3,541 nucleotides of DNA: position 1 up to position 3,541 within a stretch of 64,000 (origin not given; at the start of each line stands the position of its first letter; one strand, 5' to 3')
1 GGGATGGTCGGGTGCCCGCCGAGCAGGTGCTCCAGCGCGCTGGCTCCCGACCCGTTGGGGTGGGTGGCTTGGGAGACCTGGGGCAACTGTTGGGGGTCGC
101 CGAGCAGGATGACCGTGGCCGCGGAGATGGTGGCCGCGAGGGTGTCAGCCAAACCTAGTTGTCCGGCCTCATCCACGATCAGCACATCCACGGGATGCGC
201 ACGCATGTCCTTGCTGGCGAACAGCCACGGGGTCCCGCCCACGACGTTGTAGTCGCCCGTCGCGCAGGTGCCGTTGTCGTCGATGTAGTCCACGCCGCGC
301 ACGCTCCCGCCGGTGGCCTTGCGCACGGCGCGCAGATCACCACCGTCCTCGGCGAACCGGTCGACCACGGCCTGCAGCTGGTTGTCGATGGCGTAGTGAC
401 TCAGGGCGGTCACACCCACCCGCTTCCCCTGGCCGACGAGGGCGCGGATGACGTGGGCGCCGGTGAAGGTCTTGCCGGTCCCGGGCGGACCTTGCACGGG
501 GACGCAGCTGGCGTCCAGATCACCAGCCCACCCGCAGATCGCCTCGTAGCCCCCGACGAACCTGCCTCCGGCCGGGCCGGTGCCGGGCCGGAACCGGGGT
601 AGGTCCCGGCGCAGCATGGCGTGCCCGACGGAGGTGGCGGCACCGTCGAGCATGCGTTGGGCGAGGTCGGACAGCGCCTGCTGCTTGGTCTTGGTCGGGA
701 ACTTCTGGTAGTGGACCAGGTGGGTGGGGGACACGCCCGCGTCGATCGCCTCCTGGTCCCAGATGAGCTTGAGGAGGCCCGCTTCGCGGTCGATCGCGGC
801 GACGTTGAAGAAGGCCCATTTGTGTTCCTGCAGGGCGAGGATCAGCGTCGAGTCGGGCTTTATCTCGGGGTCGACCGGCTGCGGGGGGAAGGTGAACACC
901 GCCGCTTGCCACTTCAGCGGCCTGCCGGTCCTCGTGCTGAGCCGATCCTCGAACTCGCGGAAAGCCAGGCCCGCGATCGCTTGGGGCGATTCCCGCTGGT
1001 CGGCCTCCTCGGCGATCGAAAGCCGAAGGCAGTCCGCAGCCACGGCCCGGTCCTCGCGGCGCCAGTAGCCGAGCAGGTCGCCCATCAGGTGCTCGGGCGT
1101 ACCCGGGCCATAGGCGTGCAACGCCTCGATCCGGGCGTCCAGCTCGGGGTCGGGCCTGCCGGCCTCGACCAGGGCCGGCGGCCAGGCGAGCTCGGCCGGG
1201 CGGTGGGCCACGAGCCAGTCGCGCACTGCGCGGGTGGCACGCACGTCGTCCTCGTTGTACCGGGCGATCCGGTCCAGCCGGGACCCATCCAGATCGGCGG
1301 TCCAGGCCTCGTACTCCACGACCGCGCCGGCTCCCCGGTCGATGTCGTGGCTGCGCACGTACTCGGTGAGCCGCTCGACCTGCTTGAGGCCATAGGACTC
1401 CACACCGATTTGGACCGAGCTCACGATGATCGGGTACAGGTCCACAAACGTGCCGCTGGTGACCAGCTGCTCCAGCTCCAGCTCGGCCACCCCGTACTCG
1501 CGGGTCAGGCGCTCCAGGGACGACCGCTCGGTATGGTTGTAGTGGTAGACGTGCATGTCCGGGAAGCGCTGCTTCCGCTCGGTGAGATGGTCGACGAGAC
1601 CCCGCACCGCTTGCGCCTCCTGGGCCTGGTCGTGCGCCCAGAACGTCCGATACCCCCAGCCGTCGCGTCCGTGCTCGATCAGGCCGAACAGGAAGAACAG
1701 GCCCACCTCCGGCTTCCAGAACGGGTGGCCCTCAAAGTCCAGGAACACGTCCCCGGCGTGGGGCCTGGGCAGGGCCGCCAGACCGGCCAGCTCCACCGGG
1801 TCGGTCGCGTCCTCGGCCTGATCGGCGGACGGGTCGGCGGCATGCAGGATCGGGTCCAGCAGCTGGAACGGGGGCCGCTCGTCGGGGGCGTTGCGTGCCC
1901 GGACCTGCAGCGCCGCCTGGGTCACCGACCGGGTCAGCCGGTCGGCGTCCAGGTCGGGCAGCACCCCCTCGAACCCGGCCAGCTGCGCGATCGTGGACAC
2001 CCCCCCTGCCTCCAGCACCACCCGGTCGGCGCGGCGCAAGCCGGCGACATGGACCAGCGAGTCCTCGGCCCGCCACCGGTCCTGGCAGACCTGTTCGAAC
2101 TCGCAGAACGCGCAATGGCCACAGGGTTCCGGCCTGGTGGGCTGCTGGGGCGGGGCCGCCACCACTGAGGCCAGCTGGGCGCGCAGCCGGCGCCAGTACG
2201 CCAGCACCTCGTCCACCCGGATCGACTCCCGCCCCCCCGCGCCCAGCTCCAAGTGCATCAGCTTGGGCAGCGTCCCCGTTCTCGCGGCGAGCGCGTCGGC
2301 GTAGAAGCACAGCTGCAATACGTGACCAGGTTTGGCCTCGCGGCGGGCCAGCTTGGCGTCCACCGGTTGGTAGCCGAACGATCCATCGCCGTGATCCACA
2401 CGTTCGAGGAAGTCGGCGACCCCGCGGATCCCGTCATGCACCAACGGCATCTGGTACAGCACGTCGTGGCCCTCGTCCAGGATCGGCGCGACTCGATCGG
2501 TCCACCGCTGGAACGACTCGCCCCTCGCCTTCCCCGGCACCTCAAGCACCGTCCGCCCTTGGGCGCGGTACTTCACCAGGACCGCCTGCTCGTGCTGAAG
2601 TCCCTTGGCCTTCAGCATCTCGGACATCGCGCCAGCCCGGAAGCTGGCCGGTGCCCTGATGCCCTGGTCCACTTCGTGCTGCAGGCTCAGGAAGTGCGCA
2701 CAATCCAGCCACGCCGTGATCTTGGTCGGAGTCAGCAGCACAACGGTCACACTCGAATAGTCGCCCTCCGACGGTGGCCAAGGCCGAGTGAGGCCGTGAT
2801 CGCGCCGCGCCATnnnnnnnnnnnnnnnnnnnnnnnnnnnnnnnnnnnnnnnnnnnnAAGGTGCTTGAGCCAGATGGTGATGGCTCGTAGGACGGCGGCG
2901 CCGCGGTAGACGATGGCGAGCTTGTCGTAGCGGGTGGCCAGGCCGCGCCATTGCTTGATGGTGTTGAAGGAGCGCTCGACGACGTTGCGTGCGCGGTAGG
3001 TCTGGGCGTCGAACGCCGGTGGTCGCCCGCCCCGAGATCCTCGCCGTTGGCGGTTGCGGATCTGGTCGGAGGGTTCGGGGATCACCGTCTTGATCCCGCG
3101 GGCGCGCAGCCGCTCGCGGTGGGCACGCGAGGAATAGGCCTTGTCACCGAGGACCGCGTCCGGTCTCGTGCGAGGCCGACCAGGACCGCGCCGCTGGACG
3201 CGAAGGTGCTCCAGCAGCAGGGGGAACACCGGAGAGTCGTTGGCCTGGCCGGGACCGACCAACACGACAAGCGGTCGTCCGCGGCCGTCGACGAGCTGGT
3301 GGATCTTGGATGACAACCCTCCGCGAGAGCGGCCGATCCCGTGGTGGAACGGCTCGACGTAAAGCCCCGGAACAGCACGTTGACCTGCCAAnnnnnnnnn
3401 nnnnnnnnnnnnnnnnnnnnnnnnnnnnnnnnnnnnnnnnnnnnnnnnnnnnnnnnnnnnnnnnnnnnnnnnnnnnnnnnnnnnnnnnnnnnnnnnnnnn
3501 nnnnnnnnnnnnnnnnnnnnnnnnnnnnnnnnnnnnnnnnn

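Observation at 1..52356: Two diverged paralogs of a RecB-nuclease/SF1B-helicase (DNA2/Nhi-like) protein about 46 kb apart on opposite strands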

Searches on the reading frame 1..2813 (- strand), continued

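Call 27: find_encoding_contigs(protein=P0123, flank=10000, max_places=2)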
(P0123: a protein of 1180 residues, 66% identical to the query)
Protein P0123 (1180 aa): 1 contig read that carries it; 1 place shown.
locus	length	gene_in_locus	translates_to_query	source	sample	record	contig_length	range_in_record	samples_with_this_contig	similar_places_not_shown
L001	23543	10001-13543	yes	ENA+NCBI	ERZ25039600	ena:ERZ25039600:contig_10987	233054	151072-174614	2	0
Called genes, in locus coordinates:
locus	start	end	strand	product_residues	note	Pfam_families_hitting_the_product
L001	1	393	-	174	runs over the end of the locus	PF12840:HTH_20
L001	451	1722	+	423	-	PF12697:Abhydrolase_6, PF00561:Abhydrolase_1 (weak), PF12146:Hydrolase_4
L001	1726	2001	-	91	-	PF00708:Acylphosphatase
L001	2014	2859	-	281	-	PF13622:4HBT_3 (weak), PF20789:4HBT_3C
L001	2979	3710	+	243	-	PF00106:adh_short, PF08659:KR, PF13561:adh_short_C2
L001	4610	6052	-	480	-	PF13191:AAA_16 (weak), PF13238:AAA_18 (faint), PF13671:AAA_33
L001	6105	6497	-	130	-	-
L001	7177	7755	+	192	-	PF02525:Flavodoxin_2, PF03358:FMN_red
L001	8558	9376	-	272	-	PF13489:Methyltransf_23 (weak), PF01209:Ubie_methyltran (weak), PF08241:Methyltransf_11, PF08242:Methyltransf_12 (weak), PF13649:Methyltransf_25, PF13847:Methyltransf_31 (weak)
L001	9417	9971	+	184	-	PF13527:Acetyltransf_9, PF00583:Acetyltransf_1, PF13673:Acetyltransf_10 (weak), PF13508:Acetyltransf_7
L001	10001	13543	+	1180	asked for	PF12705:PDDEXK_1 (weak), PF13482:RNase_H_2, PF13086:AAA_11, PF13245:AAA_19, PF13604:AAA_30, PF01443:Viral_helicase1 (weak), PF13086:AAA_11, PF13087:AAA_12, +1 more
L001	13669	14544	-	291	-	PF08450:SGL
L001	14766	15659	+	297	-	PF00781:DAGK_cat, PF19279:YegS_C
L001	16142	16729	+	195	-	PF00072:Response_reg, PF00486:Trans_reg_C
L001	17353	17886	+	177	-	PF00512:HisKA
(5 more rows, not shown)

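Call 28: find_encoding_contigs(protein=P0222, flank=10000, max_places=2)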
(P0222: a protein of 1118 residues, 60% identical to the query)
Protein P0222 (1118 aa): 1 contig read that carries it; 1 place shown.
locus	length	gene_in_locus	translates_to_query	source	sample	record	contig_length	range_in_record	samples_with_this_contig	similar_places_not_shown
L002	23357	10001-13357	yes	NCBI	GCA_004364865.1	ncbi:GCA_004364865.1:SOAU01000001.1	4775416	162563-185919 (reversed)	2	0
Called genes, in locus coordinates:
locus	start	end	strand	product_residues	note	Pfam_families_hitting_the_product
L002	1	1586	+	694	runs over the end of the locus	PF13240:Zn_Ribbon_1 (weak)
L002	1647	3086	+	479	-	-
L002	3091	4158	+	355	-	PF01510:Amidase_2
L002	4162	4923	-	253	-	PF03372:Exo_endo_phos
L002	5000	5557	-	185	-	PF22552:TY-Chap3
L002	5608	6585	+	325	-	PF00149:Metallophos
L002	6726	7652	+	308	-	PF20796:PDDEXK_13, PF22558:REase-ARP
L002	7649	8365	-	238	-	PF03372:Exo_endo_phos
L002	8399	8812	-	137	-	-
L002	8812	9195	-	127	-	-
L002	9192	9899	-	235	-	-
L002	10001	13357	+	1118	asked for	PF12705:PDDEXK_1 (weak), PF13482:RNase_H_2, PF13086:AAA_11, PF13245:AAA_19, PF13604:AAA_30, PF01443:Viral_helicase1 (weak), PF13086:AAA_11 (weak), PF13087:AAA_12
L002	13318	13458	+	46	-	-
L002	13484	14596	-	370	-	PF14072:DndB (weak)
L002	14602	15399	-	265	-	PF01844:HNH, PF14279:HNH_5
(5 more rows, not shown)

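Call 40: find_related_loci(query=A1, collection=genome_contigs, flank=10000)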
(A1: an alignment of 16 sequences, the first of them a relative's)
Query A1 (1151 aa) in genome_contigs; peptide patterns used: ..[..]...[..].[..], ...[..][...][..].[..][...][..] (x = any residue, [..] = any of these).
600 stretches matched a pattern (row limit reached: there are more); 597 encode a relative of the query (tblastn E <= 1e-3); the best 80 are kept; 80 distinct loci.
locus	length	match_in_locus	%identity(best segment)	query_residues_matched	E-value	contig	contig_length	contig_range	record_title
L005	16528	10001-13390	63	26-1143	0e+0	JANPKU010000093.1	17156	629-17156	MAG: Actinomycetes bacterium isolate VAR_61_metabat_177 VAR_61_k141_50098, whole genome shotgun sequence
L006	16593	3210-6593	60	26-1148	0e+0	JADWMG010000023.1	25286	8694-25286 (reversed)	MAG: Actinomycetota bacterium isolate Sva-07 scaffold_583, whole genome shotgun sequence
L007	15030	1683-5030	53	20-1143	0e+0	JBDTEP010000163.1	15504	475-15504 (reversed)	MAG: Mycobacterium sp. isolate cluster2_bin.205 k127_3013914, whole genome shotgun sequence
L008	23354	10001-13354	53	21-1144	0e+0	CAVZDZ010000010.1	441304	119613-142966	MAG: uncultured Acidimicrobiaceae bacterium isolate MFD06092.bin.2.138 genome assembly, contig: contig_8181, whole genom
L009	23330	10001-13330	52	26-1143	0e+0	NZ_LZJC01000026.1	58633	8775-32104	Mycobacterium sp. E1214 contig_121, whole genome shotgun sequence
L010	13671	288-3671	52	20-1143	0e+0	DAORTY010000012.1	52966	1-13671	MAG TPA_asm: Ilumatobacteraceae bacterium isolate AMR_MDS_5279 NODE_349_length_52966_cov_9.162121, whole genome shotgun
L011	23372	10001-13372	51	15-1141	0e+0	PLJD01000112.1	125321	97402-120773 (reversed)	MAG: Actinomycetota bacterium isolate palsa_555 73.20110800_P2D.24_contig_165, whole genome shotgun sequence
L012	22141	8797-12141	51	26-1148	0e+0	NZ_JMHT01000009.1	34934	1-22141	Mycobacterium sp. ST-F2 ST-F2_SZAMPI034100-13_1_(paired)_contig_9, whole genome shotgun sequence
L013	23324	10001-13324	52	26-1143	0e+0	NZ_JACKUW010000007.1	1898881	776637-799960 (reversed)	Mycolicibacterium sediminis strain DSM 45643 MSED-DSM45643DSM45643_contig000019, whole genome shotgun sequence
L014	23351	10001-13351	50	3-1141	0e+0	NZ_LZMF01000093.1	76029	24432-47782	Mycolicibacter sinensis strain 1274684.2 contig_45, whole genome shotgun sequence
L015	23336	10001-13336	51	26-1145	0e+0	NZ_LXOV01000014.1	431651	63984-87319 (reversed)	Mycolicibacterium llatzerense strain MG13 scaffold4, whole genome shotgun sequence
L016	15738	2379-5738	52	20-1141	0e+0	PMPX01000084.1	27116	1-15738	MAG: Acidimicrobiaceae bacterium isolate bog_473 73.20110600_S1M.56_contig_4530, whole genome shotgun sequence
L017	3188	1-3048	56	121-1146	0e+0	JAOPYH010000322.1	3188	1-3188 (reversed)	MAG: Streptosporangiaceae bacterium isolate RYN_222 scaffold_1607394, whole genome shotgun sequence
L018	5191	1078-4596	48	1-1145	0e+0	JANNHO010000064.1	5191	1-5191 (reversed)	MAG: Acidimicrobiaceae bacterium isolate SOY_6_C_metabat_250 SOY_6_C_k141_1222462, whole genome shotgun sequence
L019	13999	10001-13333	48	26-1143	0e+0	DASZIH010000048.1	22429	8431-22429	MAG TPA_asm: Acidimicrobiales bacterium isolate SMAG_U6597 k141_3489336, whole genome shotgun sequence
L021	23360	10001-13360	49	26-1151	0e+0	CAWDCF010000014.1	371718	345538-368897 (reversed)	MAG: uncultured Acidimicrobiaceae bacterium isolate MFD04780.bin.3.17 genome assembly, contig: contig_9489, whole genome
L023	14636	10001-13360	49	26-1151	0e+0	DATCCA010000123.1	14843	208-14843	MAG TPA_asm: Acidimicrobiales bacterium isolate SMAG_U7687 k141_259668, whole genome shotgun sequence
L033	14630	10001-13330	49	26-1144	0e+0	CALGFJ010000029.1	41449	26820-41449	MAG TPA_asm: uncultured Acidimicrobiaceae bacterium isolate ERR1035438_bin.131_CONCOCT_v1.1_MAG genome assembly, contig:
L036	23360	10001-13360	52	21-1151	0e+0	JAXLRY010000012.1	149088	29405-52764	MAG: Mycobacterium sp. isolate STL-ACT21 C1.328.fa-12, whole genome shotgun sequence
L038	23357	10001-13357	63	26-1151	0e+0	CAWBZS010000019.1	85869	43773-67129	MAG: Ilumatobacteraceae bacterium isolate MFD03804.bin.1.260 genome assembly, contig: contig_56759, whole genome shotgun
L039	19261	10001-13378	62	26-1151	0e+0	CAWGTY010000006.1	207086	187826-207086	MAG: uncultured Acidimicrobiaceae bacterium isolate MFD09779.bin.1.277 genome assembly, contig: contig_18707, whole geno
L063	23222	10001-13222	36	26-1151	0e+0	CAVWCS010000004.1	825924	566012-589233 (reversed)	MAG: uncultured Actinomycetes bacterium isolate MFD09286.bin.2.41 genome assembly, contig: contig_24447, whole genome sh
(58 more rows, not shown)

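Call 64: search_protein_families(library=pfam, proteins=[L033:4061-5074:+, L033:5074-5862:+, L033:5862-6782:+, L033:6713-7273:+, L033:7279-8499:+, L033:8502-9908:+], max_evalue=0.001)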
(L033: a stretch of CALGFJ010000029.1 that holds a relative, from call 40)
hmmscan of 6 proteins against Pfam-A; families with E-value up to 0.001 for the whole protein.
L033:4061-5074:+ (338 aa): 6 families
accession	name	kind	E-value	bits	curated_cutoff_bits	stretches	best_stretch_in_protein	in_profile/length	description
PF22698.1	Semialdhyde_dhC_1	-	4.3e-47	160.4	27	1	149-306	1-165/165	Semialdehyde dehydrogenase, dimerisation domain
PF01118.30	Semialdhyde_dh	-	3.4e-26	92.4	26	1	2-138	1-118/121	Semialdehyde dehydrogenase, NAD binding domain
PF02774.23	Semialdhyde_dhC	-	7.2e-13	49.5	26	1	158-309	1-184/184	Semialdehyde dehydrogenase, dimerisation domain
PF01408.29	GFO_IDH_MocA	-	0.0002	22.5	24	1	1-95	1-90/120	Oxidoreductase family, NAD-binding Rossmann fold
PF03435.24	Sacchrp_dh_NADP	-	0.00023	21.9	25.1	1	3-104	1-101/129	Saccharopine dehydrogenase NADP binding domain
PF01113.26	DapB_N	-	0.00052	20.5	25.6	1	1-71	1-71/124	Dihydrodipicolinate reductase, N-terminus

L033:5074-5862:+ (263 aa): 1 family
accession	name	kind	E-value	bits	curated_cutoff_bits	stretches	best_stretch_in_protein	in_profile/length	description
PF00696.33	AA_kinase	-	9.1e-39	134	24.9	1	3-241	2-234/234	Amino acid kinase family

L033:5862-6782:+ (307 aa): 2 families
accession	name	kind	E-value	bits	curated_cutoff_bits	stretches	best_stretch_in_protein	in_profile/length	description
PF00185.30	OTCace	-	3.7e-41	141.2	29.4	1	149-301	1-156/157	Aspartate/ornithine carbamoyltransferase, Asp/Orn binding domain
PF02729.26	OTCace_N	-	2.5e-26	93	29.9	1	3-137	1-147/148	Aspartate/ornithine carbamoyltransferase, carbamoyl-P binding domain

L033:6713-7273:+ (187 aa): 2 families
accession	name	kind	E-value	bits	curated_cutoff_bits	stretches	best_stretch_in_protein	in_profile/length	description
PF02863.23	Arg_repressor_C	-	9e-23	80.3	25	1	107-171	3-67/68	Arginine repressor, C-terminal domain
PF01316.27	Arg_repressor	-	5.8e-19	68.1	27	1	24-82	1-59/70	Arginine repressor, DNA binding domain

L033:7279-8499:+ (407 aa): 2 families
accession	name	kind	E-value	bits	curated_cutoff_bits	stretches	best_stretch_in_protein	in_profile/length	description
PF20979.2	Arginosuc_syn_C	-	1.3e-80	270.5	27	1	177-392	1-218/219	Arginosuccinate synthase C-terminal domain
PF00764.25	Arginosuc_synth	-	1.6e-65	220.5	27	1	4-168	1-162/162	Arginosuccinate synthase N-terminal HUP domain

L033:8502-9908:+ (469 aa): 2 families
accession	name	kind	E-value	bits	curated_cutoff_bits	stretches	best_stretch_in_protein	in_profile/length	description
PF00206.25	Lyase_1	-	2e-58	198.7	27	1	6-299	2-312/312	Lyase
PF14698.11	ASL_C2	-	2.4e-11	44.3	27.3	1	363-419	2-56/69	Argininosuccinate lyase C-terminal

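Call 79: search_protein_families(library=padloc, proteins=[P0121], max_evalue=10)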
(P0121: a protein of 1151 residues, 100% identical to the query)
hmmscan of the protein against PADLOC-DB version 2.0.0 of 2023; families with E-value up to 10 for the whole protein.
P0121 (1151 aa): 15 families
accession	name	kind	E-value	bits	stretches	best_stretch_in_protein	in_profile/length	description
PDLC03920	MkoA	-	1.1e-43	147.8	2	855-1121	770-1080/1112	-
PDLC03921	MkoA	-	3.2e-30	102.7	2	870-1114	1292-1564/1607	-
PDLC03924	MkoC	-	1.1e-20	71.4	3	1031-1123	857-950/1136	-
PDLC02895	DpdJ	-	1.4e-15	53.3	2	1034-1141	372-478/2112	DpdJ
PDLC05009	PDC-S37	-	2.9e-08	30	2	875-911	938-974/1550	-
PDLC00943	Cas4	-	5.5e-08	31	1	120-244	57-179/180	CRISPR-associated protein Cas4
PDLC01250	Cas4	-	5.7e-07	28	1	119-244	52-168/168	"CAS-I,CAS-II,CAS-III,CAS-IV,CAS-V,CAS-VI; acquisition_associated"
PDLC00060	DruK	-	2.1e-06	25.3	1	150-254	159-270/347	PD-(D/E)XK nuclease superfamily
PDLC00059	DruK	-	0.00028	18.2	1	158-250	153-241/326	PD-(D/E)XK nuclease superfamily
PDLC01447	Cas4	-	0.00093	17.7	1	124-245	52-159/161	"CAS-I,CAS-II,CAS-III,CAS-IV,CAS-V,CAS-VI; acquisition_associated"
PDLC01734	typeIV_RecD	-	0.0035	13.6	1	872-913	432-476/763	RecD_0_IVD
PDLC00944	Cas4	-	0.0068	14.6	1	129-243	66-176/177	Cas4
PDLC04140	mad8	-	0.025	12.1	1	773-806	32-67/314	mads_8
PDLC05065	PDC-S68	-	0.028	10.1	1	867-911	696-743/1221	-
PDLC02083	Cas4_II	-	0.04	12.3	1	148-246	87-186/186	-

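Call 83: search_protein_families(library=padloc, alignment_id=A3, max_evalue=1e-10)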
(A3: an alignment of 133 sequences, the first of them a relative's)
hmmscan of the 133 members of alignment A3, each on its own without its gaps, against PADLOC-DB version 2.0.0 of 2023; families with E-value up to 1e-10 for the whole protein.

A. member 1, L001:7177-7752:+ (192 aa): 0 families

B. families by the number of members that match (of 133 scanned): 120 families (the first 25 are shown)
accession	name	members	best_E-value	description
PDLC04135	mad3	3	2.2e-32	mads_3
PDLC02707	PbeA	2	4.3e-192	PbeA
PDLC02704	PbeA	2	5.4e-156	PbeA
PDLC01096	C3a212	2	3.3e-23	SNc+LTD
PDLC02792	SspE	1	0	SspE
PDLC03659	mREase_IV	1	0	Type IV methyl-directed restriction enzyme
PDLC02783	SspE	1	1.3e-209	SspE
PDLC03959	SngB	1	6.4e-182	-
PDLC02786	SspE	1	4.1e-138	SspE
PDLC02789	SspE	1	6e-122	SspE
PDLC02759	SspA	1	1.7e-109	SspA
PDLC02657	DndA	1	4.9e-105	DndA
PDLC04911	PDC-S11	1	5.1e-104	-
PDLC03221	MTase_II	1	3.4e-94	Type II methyltransferase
PDLC04912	PDC-S11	1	6.9e-92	-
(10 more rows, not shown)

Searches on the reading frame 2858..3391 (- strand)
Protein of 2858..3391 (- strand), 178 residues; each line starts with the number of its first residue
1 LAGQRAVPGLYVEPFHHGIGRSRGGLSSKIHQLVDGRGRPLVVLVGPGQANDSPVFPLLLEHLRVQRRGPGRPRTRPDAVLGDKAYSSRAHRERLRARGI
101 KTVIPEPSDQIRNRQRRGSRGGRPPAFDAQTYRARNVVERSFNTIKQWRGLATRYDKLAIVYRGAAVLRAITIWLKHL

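Call 35: search_protein_families(library=pfam, proteins=[window:2858-3391:-], max_evalue=0.01)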
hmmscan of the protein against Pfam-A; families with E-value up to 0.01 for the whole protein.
window:2858-3391:- (178 aa): 3 families
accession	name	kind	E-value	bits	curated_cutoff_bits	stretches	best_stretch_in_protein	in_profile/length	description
PF01609.27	DDE_Tnp_1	-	1.2e-21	77.8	23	1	17-163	27-189/200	Transposase DDE domain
PF13586.12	DDE_Tnp_1_2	-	3.3e-10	40.7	29.2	1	80-176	1-86/86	Transposase DDE domain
PF13359.12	DDE_Tnp_4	-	0.00028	21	24.8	1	33-155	35-138/158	DDE superfamily endonuclease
